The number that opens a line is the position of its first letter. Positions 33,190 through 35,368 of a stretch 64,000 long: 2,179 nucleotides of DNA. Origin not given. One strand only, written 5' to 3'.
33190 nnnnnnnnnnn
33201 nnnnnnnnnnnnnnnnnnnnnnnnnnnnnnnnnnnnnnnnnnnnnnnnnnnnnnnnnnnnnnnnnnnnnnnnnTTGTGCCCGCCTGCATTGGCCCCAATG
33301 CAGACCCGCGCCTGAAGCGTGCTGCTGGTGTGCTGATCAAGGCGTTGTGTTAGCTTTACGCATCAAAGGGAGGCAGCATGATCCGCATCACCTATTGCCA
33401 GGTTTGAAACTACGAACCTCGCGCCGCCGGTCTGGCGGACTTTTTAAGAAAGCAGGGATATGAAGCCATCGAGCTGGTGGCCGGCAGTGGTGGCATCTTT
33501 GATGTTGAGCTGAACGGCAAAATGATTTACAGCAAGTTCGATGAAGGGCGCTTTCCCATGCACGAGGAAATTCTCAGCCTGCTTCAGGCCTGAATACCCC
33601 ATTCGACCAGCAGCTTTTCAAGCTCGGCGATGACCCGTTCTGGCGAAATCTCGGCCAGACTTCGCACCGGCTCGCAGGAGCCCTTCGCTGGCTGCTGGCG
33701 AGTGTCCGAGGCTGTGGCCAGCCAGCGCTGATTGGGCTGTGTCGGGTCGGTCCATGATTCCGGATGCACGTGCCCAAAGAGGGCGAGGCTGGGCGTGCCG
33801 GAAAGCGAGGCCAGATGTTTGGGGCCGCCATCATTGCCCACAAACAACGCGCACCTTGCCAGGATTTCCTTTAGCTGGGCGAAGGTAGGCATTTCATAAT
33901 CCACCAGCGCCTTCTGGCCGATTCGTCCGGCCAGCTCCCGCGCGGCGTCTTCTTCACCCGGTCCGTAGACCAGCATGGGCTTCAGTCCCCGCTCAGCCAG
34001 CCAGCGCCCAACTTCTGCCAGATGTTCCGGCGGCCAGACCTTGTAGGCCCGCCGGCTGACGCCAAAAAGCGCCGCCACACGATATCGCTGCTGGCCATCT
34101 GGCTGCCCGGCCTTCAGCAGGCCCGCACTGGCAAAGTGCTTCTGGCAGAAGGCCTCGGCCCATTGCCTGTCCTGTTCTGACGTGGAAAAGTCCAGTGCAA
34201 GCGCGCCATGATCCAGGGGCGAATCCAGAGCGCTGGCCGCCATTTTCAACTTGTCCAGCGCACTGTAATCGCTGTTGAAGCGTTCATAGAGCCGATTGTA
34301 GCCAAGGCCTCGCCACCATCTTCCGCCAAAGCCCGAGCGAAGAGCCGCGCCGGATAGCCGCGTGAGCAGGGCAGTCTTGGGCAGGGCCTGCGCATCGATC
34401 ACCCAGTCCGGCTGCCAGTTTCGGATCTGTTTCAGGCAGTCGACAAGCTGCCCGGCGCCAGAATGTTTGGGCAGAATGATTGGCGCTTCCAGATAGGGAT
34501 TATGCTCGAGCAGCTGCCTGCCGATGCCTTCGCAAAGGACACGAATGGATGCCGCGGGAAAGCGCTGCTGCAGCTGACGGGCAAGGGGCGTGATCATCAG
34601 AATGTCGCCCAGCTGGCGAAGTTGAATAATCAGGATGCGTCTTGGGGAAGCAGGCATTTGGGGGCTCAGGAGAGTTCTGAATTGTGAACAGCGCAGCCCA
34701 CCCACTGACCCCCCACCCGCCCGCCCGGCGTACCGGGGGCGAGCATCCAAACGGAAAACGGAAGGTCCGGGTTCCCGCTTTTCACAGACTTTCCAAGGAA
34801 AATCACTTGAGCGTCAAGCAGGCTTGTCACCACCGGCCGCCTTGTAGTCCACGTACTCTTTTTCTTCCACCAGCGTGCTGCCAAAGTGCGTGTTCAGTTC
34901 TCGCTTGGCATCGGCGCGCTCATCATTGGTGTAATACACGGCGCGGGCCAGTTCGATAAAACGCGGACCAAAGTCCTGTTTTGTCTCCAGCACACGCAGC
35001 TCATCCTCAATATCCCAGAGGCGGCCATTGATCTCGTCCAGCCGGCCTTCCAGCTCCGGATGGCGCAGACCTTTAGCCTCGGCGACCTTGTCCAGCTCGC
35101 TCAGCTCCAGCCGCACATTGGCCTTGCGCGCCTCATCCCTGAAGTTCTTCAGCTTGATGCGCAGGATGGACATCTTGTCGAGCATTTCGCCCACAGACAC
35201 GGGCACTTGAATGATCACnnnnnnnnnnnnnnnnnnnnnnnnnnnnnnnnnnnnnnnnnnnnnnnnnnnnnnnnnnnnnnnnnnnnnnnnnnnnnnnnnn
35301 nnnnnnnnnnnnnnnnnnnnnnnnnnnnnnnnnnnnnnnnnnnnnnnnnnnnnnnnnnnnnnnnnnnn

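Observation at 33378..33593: Unannotated SelW-family selenoprotein gene with in-frame TGA and SECIS-like hairpin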

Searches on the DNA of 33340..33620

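Call 71: search_rna_families(source=window, start=33340, end=33620, threshold=evalue, max_evalue=10)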
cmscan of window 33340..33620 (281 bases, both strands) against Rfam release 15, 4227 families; matches with E-value up to 10: 4.
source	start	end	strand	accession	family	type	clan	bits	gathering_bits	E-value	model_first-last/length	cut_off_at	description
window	33500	33534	+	RF00342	snoZ40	Gene; snRNA; snoRNA; CD-box;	-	15.5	50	2.1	1-73/73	no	Small nucleolar RNA Z40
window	33519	33553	+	RF00292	snoTBR5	Gene; snRNA; snoRNA; CD-box;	-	11.9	44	4.2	1-94/94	no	Small nucleolar RNA TBR5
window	33498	33563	+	RF01127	sR42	Gene; snRNA; snoRNA; CD-box;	-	11.8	38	1.6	1-63/63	no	Small nucleolar RNA sR42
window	33492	33573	-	RF01696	Chlorobi-1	Gene; sRNA;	-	10.4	50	5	1-67/67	no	Chlorobi-1 RNA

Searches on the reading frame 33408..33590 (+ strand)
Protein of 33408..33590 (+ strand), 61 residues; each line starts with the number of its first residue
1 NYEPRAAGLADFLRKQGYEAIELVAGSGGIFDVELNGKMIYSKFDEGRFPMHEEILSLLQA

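Call 4: search_protein_families(library=pfam, proteins=[window:33408-33590:+], max_evalue=1)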
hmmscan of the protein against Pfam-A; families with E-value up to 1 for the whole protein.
seq(61 aa): 1 family
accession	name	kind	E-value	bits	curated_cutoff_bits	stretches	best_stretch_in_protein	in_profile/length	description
PF10262.15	Rdx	-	3.7e-11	43.5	22.6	1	1-60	11-73/74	Rdx family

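Call 19: search_protein_representatives(protein=window:33408-33590:+)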
Query: 61 residues. Proteins with E-value up to 0.001 (for the whole library): 208; up to 1e-10: 0; up to 1e-30: 0. The best 150 are listed.
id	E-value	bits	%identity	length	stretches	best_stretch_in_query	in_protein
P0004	1.1e-08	50.7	45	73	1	1-60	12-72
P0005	2.0e-08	49.8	52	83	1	1-59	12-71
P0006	2.3e-08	49.6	45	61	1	4-58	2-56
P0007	3.1e-08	49.2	49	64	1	4-60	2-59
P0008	5.4e-08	48.5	53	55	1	17-59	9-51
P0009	6.2e-08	48.3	57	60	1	18-59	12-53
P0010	8.2e-08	47.9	46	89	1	2-60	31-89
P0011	8.6e-08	47.8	52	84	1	2-59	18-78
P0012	1.1e-07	47.6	47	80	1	1-59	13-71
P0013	1.5e-07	47.1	45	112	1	1-60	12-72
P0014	1.7e-07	46.9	49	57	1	5-59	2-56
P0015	1.9e-07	46.7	51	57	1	13-61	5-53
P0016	2.9e-07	46.2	49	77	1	1-59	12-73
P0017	3.1e-07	46.1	42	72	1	1-59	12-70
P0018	3.9e-07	45.8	54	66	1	5-60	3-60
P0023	9.8e-07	44.5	43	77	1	2-59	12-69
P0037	4.7e-06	42.4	46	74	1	1-60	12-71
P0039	5.2e-06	42.3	49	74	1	1-58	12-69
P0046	7.5e-06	41.8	44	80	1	2-60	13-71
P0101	1.3e-04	37.9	38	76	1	2-57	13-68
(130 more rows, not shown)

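Call 40: find_related_loci(query=A4, collection=metagenome_contigs, flank=300)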
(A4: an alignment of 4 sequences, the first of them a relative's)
Query A4 (74 aa) in metagenome_contigs; peptide patterns used: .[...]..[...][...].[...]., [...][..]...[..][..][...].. (x = any residue, [..] = any of these).
600 stretches matched a pattern (row limit reached: there are more); 391 encode a relative of the query (tblastn E <= 1e-3); the best 80 are kept; 80 distinct loci.
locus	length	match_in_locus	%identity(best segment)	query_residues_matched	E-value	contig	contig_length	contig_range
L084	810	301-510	63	1-70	2e-25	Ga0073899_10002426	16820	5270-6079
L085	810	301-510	61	1-70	8e-25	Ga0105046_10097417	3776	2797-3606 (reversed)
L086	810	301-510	61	1-70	8e-25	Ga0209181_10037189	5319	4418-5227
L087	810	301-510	57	1-70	2e-24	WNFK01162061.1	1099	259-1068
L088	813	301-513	56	1-71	1e-23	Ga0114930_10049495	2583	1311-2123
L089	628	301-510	54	1-70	2e-23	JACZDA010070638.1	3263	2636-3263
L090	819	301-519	53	1-73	2e-22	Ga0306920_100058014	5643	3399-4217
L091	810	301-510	57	1-70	2e-22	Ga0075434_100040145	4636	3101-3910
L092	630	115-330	53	1-72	4e-22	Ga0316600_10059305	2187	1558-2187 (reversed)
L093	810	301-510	57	1-70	4e-22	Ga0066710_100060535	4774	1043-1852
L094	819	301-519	52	1-73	6e-22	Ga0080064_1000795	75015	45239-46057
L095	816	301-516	53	1-72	6e-22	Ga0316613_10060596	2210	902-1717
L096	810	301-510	53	1-70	6e-22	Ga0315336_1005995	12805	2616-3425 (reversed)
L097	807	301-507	59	3-71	7e-22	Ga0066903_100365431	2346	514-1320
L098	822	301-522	50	1-74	1e-21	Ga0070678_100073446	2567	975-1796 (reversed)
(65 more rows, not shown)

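Call 42: find_encoding_contigs(protein=P0039, flank=300, max_places=3)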
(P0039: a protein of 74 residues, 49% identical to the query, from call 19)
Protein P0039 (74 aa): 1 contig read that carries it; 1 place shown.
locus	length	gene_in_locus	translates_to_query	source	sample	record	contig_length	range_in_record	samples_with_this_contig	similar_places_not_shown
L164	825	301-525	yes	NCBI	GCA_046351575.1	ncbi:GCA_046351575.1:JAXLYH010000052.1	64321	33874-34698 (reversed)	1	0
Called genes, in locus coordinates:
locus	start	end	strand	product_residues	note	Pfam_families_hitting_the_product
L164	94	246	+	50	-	-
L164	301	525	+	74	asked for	PF10262:Rdx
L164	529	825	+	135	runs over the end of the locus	-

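Call 43: find_encoding_contigs(protein=P0004, flank=300, max_places=3)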
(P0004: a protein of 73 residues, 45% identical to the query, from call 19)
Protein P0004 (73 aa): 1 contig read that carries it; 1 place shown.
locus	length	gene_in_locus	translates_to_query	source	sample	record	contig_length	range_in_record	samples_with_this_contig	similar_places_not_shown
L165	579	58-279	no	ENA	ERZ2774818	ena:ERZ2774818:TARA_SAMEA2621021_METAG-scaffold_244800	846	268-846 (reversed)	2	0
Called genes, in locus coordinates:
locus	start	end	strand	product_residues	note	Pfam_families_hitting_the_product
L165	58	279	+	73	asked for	PF10262:Rdx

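Call 44: find_encoding_contigs(protein=P0046, flank=300, max_places=3)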
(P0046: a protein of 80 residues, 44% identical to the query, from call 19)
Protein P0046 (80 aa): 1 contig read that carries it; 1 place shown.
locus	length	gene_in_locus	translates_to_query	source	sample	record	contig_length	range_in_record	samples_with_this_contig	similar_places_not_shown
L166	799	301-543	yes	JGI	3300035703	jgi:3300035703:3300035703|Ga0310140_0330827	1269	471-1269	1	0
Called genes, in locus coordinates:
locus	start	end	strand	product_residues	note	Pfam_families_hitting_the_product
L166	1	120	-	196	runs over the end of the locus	?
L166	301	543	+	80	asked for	PF10262:Rdx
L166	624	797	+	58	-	?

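Call 45: find_encoding_contigs(protein=P0023, flank=300, max_places=3)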
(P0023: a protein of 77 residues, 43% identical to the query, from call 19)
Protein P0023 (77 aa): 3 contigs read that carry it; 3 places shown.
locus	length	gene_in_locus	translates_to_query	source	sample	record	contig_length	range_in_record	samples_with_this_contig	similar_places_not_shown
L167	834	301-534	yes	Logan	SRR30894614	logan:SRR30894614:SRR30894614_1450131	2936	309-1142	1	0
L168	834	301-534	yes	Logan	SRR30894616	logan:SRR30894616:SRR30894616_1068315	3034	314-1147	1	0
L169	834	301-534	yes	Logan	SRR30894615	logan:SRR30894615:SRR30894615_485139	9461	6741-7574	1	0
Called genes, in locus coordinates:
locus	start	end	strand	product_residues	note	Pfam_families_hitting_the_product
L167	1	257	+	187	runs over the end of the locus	?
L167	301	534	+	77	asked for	PF10262:Rdx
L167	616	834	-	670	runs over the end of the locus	?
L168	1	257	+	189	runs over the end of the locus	?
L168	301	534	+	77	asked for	PF10262:Rdx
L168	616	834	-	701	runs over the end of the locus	?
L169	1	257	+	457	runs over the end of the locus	PF00291:PALP, PF00571:CBS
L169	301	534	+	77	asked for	PF10262:Rdx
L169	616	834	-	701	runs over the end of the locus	?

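Call 46: find_encoding_contigs(protein=P0101, flank=300, max_places=3)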
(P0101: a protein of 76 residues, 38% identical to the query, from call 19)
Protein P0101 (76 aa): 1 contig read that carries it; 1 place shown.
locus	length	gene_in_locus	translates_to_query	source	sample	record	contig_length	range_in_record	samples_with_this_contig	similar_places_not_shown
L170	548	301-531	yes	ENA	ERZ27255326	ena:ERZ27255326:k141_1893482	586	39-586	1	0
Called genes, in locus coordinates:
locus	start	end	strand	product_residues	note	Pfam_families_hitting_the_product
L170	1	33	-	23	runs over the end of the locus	?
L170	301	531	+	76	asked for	PF10262:Rdx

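Call 47: find_encoding_contigs(protein=P0011, flank=300, max_places=3)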
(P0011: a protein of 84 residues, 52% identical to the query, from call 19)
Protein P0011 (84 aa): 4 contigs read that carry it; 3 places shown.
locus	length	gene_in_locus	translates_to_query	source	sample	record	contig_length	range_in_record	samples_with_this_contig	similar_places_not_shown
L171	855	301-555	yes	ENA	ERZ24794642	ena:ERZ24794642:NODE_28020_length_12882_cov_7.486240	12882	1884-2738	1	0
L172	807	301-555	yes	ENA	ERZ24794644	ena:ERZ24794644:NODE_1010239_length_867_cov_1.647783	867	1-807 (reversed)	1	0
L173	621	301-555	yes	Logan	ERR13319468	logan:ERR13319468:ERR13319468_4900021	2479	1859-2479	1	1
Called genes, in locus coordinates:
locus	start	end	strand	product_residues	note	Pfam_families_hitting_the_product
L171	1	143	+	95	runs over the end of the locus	-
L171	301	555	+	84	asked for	PF10262:Rdx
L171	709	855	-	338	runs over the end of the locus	PF00005:ABC_tran, PF08352:oligo_HPY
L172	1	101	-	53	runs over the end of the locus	?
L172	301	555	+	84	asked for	PF10262:Rdx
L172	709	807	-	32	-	?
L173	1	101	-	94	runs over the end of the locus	-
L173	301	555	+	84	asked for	PF10262:Rdx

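Call 67: find_encoding_contigs(protein=P0037, flank=300, max_places=3)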
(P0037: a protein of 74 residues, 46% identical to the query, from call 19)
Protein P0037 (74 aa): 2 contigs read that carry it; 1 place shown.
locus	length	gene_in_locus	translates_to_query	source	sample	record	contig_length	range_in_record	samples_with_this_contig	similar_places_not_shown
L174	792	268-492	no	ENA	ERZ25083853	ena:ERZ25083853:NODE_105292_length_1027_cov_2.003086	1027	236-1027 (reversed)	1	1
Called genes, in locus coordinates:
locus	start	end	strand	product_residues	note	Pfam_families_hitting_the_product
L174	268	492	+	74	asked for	PF10262:Rdx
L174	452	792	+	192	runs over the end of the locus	?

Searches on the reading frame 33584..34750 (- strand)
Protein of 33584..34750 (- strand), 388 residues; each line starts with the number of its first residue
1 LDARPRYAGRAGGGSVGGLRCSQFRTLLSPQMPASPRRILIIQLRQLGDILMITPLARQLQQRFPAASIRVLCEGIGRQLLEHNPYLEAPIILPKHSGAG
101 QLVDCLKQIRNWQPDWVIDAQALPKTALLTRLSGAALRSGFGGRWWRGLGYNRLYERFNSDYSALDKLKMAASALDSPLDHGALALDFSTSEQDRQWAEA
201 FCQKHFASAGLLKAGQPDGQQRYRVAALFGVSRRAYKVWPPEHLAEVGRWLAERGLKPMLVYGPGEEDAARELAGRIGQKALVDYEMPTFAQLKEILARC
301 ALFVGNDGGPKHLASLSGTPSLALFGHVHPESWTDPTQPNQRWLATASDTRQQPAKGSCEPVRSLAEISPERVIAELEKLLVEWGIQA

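Call 30: search_protein_families(library=pfam, proteins=[window:33584-34750:-], max_evalue=0.00001)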
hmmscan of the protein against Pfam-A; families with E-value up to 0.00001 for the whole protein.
window:33584-34750:- (388 aa): 1 family
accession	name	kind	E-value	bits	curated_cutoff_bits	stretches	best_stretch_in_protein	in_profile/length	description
PF01075.23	Glyco_transf_9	-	1.7e-21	77.1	22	1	107-346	6-229/247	Glycosyltransferase family 9 (heptosyltransferase)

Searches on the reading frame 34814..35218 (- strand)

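Call 30: search_protein_families(library=pfam, proteins=[window:34814-35218:-], max_evalue=0.00001)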
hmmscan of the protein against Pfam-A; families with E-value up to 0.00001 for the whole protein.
window:34814-35218:- (134 aa): 1 family
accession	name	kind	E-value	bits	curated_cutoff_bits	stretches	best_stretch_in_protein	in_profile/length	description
PF19662.4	DUF6165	-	3.7e-07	30.4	27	1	4-122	2-115/134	Family of unknown function (DUF6165)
